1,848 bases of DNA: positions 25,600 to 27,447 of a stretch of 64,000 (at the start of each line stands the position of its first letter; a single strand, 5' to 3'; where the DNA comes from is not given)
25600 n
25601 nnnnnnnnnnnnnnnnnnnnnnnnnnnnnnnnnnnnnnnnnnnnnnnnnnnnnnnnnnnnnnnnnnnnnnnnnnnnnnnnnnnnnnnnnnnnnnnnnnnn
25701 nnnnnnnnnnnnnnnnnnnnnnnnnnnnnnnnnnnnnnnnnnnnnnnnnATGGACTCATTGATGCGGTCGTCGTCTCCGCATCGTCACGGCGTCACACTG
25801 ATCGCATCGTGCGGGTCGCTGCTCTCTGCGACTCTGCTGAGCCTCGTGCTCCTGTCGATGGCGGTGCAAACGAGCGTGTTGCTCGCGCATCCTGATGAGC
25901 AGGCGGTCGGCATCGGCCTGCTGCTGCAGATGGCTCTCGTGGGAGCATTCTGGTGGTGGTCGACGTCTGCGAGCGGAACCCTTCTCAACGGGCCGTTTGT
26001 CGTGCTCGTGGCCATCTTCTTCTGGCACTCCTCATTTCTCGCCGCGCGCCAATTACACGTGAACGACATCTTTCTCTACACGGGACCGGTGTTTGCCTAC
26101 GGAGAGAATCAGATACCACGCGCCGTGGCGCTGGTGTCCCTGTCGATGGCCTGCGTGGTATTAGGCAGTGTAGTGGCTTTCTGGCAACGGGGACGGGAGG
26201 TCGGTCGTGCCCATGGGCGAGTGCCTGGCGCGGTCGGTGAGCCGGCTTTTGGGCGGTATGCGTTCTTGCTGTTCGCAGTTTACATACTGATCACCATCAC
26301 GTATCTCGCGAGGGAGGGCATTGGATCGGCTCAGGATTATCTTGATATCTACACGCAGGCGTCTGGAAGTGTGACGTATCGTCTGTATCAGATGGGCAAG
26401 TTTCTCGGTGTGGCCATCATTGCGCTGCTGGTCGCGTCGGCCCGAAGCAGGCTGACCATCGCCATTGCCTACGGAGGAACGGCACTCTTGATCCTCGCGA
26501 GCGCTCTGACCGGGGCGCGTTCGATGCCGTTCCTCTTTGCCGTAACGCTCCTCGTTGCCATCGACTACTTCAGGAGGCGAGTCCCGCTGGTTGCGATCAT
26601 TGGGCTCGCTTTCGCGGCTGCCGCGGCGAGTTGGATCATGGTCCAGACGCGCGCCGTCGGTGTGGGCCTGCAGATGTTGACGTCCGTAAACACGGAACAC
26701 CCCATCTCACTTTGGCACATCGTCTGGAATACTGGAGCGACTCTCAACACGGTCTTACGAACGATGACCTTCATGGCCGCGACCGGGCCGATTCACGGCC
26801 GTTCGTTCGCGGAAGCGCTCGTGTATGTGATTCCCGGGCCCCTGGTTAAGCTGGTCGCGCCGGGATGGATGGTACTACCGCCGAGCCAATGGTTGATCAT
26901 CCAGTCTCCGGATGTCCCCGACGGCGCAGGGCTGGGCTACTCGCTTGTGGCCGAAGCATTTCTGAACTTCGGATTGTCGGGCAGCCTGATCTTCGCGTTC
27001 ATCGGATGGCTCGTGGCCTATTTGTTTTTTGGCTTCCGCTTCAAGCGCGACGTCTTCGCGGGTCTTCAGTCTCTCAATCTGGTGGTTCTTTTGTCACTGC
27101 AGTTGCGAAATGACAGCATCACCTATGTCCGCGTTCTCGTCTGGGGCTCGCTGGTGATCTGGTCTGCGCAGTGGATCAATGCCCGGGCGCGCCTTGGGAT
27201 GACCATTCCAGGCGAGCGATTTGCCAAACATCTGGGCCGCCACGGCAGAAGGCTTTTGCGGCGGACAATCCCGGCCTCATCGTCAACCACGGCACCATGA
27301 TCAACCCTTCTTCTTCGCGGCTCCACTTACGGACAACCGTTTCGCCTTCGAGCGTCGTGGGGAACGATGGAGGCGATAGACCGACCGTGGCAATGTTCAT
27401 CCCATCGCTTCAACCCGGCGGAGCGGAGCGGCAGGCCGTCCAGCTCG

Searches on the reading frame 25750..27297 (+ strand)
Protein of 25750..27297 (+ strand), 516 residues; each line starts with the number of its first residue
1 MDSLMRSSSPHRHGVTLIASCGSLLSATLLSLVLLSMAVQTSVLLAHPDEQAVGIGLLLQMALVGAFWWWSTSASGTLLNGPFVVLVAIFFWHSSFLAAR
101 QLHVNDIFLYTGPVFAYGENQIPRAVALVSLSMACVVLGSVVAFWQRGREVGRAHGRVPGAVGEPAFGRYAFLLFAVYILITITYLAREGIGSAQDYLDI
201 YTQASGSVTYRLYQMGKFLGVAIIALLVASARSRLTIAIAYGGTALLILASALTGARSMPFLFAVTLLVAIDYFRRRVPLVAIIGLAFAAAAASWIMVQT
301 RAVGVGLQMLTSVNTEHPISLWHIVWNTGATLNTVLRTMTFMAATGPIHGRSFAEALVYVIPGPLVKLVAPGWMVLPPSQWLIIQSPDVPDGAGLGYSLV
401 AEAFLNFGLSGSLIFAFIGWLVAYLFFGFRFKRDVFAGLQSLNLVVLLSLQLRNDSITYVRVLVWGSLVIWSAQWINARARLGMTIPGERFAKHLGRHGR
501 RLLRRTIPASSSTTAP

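Call 59: search_protein_families(library=pfam, proteins=[window:25750-27297:+], max_evalue=0.0001)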
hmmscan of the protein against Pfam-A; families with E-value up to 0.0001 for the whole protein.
window:25750-27297:+ (516 aa): 1 family
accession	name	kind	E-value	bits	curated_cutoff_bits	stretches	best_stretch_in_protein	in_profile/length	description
PF14296.11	O-ag_pol_Wzy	-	2.4e-08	33.6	26.6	1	172-466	139-448/468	O-antigen polysaccharide polymerase Wzy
